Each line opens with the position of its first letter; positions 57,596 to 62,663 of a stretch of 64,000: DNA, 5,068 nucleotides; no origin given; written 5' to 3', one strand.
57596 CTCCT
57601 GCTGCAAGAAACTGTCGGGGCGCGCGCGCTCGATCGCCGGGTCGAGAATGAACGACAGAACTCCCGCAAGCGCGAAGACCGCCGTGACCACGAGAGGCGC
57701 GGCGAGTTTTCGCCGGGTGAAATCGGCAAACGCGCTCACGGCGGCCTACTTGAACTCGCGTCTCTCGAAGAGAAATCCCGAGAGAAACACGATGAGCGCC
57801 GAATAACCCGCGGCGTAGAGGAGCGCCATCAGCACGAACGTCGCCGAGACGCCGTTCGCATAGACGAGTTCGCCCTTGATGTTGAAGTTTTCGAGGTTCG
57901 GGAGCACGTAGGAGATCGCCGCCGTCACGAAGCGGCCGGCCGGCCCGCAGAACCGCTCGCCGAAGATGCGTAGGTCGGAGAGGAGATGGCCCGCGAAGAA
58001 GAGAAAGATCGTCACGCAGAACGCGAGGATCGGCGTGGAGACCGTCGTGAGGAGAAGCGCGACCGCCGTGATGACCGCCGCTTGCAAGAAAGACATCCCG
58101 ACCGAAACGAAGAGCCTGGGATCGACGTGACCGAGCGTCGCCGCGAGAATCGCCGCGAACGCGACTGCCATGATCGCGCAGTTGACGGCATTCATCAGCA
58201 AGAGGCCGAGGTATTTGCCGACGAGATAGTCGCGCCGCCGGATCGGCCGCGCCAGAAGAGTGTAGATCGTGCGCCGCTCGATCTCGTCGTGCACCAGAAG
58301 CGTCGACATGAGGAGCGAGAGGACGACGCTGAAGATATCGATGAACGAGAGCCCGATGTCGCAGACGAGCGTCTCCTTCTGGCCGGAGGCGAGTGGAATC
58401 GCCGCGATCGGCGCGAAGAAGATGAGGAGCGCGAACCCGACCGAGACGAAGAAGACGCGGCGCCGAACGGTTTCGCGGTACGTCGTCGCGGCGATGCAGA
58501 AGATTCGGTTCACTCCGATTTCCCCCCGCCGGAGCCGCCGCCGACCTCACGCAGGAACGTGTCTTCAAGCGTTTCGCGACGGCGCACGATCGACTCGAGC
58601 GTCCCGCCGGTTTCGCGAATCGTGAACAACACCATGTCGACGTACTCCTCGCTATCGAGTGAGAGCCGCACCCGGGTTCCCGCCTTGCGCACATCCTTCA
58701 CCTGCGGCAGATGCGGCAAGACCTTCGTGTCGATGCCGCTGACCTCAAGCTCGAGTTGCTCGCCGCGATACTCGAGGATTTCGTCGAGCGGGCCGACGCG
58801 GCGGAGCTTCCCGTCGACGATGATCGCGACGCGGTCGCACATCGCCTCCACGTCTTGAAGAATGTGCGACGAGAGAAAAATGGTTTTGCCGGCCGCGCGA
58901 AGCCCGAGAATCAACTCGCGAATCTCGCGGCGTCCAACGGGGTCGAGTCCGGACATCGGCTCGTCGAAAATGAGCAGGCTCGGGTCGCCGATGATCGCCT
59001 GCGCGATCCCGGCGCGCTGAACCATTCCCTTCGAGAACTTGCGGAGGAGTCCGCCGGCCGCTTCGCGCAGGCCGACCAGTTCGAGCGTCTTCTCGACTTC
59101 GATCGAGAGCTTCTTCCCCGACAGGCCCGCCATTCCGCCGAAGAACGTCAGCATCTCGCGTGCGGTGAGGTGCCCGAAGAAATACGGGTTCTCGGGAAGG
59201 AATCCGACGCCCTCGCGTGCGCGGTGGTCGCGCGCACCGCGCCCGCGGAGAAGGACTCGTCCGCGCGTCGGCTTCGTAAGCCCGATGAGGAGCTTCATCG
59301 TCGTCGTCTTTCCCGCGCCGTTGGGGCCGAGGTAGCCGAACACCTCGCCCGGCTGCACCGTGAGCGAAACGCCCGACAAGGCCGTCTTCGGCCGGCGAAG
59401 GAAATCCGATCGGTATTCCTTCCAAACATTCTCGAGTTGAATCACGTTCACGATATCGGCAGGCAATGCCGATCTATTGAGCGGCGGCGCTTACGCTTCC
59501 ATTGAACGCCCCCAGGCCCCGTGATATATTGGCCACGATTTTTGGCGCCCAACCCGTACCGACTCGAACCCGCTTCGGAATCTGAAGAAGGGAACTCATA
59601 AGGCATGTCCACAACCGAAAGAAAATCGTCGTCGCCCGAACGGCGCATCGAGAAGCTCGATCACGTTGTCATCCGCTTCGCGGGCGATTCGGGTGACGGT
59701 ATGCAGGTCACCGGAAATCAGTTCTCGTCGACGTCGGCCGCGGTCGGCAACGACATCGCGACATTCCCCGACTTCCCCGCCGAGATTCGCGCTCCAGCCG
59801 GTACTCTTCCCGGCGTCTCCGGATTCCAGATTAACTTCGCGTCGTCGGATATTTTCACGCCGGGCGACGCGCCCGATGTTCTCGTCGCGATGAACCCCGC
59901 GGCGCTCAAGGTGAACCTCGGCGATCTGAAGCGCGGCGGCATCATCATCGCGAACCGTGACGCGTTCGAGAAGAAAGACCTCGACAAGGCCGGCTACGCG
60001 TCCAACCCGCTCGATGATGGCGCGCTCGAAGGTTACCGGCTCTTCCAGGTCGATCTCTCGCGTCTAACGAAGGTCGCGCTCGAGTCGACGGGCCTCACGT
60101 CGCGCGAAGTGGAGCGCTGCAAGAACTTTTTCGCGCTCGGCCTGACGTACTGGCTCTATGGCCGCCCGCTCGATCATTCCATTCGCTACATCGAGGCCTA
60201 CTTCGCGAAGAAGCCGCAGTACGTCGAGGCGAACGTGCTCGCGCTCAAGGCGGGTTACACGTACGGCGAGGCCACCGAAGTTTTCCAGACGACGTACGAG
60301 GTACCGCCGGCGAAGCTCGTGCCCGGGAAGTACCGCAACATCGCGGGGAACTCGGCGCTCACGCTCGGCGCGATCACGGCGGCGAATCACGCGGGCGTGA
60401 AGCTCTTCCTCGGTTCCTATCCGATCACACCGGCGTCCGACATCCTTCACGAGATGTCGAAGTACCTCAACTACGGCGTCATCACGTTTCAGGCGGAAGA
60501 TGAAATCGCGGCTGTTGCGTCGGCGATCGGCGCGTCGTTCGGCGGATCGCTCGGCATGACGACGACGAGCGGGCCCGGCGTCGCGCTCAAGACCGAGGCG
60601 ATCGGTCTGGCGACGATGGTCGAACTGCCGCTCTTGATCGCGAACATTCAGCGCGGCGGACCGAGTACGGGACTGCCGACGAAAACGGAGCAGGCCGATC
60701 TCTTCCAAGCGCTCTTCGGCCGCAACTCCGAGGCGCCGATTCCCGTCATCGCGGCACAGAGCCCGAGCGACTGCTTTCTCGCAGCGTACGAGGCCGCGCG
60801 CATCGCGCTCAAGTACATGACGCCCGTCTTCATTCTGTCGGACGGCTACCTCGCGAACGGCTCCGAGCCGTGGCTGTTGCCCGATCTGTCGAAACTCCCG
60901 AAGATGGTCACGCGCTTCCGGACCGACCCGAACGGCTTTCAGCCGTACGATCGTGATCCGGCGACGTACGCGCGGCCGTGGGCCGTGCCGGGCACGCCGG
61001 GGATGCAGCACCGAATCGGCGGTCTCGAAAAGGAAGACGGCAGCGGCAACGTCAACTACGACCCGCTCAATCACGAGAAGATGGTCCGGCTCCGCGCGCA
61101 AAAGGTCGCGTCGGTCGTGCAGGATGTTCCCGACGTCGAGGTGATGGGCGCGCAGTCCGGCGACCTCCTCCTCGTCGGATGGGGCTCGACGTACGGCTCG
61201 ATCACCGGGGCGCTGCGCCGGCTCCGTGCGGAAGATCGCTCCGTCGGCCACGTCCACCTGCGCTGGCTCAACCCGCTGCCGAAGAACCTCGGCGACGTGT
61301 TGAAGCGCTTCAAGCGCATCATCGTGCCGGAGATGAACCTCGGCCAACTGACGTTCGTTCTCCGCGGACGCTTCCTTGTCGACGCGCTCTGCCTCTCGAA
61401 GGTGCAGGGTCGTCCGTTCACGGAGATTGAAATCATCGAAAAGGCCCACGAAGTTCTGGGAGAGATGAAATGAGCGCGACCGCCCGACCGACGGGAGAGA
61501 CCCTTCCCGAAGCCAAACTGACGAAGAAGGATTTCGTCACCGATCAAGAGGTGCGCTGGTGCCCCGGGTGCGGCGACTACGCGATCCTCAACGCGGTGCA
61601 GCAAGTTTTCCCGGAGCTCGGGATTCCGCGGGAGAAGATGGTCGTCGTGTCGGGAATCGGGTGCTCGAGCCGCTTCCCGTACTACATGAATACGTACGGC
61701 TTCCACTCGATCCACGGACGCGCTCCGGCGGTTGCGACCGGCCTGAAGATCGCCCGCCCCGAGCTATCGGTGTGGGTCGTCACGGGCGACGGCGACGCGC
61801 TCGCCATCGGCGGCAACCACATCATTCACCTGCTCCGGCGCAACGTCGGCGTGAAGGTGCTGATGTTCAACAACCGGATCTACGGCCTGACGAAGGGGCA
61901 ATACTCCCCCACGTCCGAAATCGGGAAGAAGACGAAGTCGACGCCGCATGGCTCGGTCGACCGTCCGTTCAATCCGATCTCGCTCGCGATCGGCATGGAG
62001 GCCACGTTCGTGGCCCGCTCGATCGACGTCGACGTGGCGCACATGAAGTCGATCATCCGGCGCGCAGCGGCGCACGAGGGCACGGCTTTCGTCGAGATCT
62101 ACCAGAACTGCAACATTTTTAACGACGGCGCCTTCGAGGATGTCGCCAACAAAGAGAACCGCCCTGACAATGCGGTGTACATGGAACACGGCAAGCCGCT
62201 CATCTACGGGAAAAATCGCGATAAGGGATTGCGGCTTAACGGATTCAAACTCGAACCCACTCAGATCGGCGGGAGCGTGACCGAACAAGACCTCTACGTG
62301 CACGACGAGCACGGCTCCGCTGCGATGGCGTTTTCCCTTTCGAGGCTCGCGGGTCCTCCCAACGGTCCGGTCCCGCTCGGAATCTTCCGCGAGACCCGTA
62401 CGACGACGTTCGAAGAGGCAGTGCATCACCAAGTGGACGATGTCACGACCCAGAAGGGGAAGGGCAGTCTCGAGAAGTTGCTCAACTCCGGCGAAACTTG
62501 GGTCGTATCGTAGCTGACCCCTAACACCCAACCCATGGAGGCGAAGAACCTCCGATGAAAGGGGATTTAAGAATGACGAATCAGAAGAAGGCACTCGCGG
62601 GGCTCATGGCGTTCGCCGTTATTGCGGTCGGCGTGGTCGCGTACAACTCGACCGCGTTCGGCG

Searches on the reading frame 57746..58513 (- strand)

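Call 17: search_protein_families(library=pfam, proteins=[window:57746-58513:-], max_evalue=0.001)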
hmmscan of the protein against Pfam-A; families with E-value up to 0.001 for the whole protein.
window:57746-58513:- (255 aa): 2 families
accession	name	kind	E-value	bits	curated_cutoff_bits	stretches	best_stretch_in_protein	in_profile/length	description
PF12679.13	ABC2_membrane_2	-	5.4e-10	39.4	27.2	1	43-170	40-190/283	ABC-2 family transporter protein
PF12730.13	ABC2_membrane_4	-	2.3e-07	31.4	27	1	18-175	12-179/179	ABC-2 family transporter protein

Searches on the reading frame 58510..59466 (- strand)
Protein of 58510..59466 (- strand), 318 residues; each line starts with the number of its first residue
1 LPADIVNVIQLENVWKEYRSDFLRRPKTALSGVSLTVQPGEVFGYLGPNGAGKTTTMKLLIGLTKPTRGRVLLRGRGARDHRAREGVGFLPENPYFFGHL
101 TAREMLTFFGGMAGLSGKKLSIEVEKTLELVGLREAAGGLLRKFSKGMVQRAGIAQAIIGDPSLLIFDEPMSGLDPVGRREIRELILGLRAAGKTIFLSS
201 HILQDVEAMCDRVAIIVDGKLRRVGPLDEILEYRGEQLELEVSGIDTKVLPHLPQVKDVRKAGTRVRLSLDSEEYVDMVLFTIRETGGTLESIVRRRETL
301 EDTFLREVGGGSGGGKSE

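Call 17: search_protein_families(library=pfam, proteins=[window:58510-59466:-], max_evalue=0.001)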
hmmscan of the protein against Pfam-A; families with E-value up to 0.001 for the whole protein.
window:58510-59466:- (318 aa): 3 families
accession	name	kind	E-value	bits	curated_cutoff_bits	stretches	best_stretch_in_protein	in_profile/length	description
PF00005.33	ABC_tran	-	1.1e-27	97.8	25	1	30-171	1-136/137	ABC transporter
PF13304.12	AAA_21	-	1e-08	36.1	27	1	92-201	181-298/304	AAA domain, putative AbiEii toxin, Type IV TA system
PF13732.12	DrrA1-3_C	-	4.8e-05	24.4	27.4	1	226-308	2-81/81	ATP-binding protein DrrA1-3-like, C-terminal domain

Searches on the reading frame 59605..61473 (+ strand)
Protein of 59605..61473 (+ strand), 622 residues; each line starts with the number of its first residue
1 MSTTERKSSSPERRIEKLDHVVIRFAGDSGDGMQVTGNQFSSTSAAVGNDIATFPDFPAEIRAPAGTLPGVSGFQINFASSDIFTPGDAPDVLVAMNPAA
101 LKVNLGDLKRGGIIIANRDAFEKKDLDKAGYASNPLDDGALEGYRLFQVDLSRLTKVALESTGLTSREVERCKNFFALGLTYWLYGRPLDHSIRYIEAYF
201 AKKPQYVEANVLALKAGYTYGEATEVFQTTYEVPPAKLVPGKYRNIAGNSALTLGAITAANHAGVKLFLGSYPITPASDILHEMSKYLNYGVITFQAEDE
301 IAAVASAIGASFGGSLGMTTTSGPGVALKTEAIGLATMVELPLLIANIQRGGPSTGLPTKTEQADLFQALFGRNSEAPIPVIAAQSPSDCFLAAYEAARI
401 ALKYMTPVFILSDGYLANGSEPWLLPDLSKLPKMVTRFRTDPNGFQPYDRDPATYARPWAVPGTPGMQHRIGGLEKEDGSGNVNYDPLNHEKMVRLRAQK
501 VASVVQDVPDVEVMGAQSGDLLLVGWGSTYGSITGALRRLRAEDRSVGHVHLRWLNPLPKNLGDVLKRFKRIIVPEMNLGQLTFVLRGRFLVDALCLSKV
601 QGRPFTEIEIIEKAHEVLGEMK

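Call 17: search_protein_families(library=pfam, proteins=[window:59605-61473:+], max_evalue=0.001)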
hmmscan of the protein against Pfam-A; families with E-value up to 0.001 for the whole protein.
window:59605-61473:+ (622 aa): 4 families
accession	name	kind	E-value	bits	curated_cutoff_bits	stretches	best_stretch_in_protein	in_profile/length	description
PF01855.24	POR_N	-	3.4e-52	177.9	27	1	262-478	5-220/231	Pyruvate flavodoxin/ferredoxin oxidoreductase, thiamine diP-bdg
PF01558.24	POR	-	7.8e-27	95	27.4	1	30-218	2-172/173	Pyruvate ferredoxin/flavodoxin oxidoreductase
PF17147.9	PFOR_II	-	3.3e-07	31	27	1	520-581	2-69/102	Pyruvate:ferredoxin oxidoreductase core domain II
PF02780.25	Transketolase_C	-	0.00065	20.1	25.9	0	518-576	9-68/124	Transketolase, C-terminal domain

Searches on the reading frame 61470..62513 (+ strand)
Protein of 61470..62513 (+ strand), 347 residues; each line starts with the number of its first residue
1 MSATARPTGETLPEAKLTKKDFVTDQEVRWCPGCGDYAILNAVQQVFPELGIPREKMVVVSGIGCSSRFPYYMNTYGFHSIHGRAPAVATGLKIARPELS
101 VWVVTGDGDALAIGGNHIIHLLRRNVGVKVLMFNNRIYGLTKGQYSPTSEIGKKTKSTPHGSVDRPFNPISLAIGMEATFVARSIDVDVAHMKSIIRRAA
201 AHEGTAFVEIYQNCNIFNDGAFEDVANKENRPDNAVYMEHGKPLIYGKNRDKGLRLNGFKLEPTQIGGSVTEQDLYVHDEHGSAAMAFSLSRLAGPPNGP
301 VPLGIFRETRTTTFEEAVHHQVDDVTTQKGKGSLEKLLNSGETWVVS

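Call 17: search_protein_families(library=pfam, proteins=[window:61470-62513:+], max_evalue=0.001)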
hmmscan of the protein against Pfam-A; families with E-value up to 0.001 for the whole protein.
window:61470-62513:+ (347 aa): 1 family
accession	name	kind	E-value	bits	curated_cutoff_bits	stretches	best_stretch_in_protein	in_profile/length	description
PF02775.26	TPP_enzyme_C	-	1e-31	110.2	21.9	1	63-210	2-151/151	Thiamine pyrophosphate enzyme, C-terminal TPP binding domain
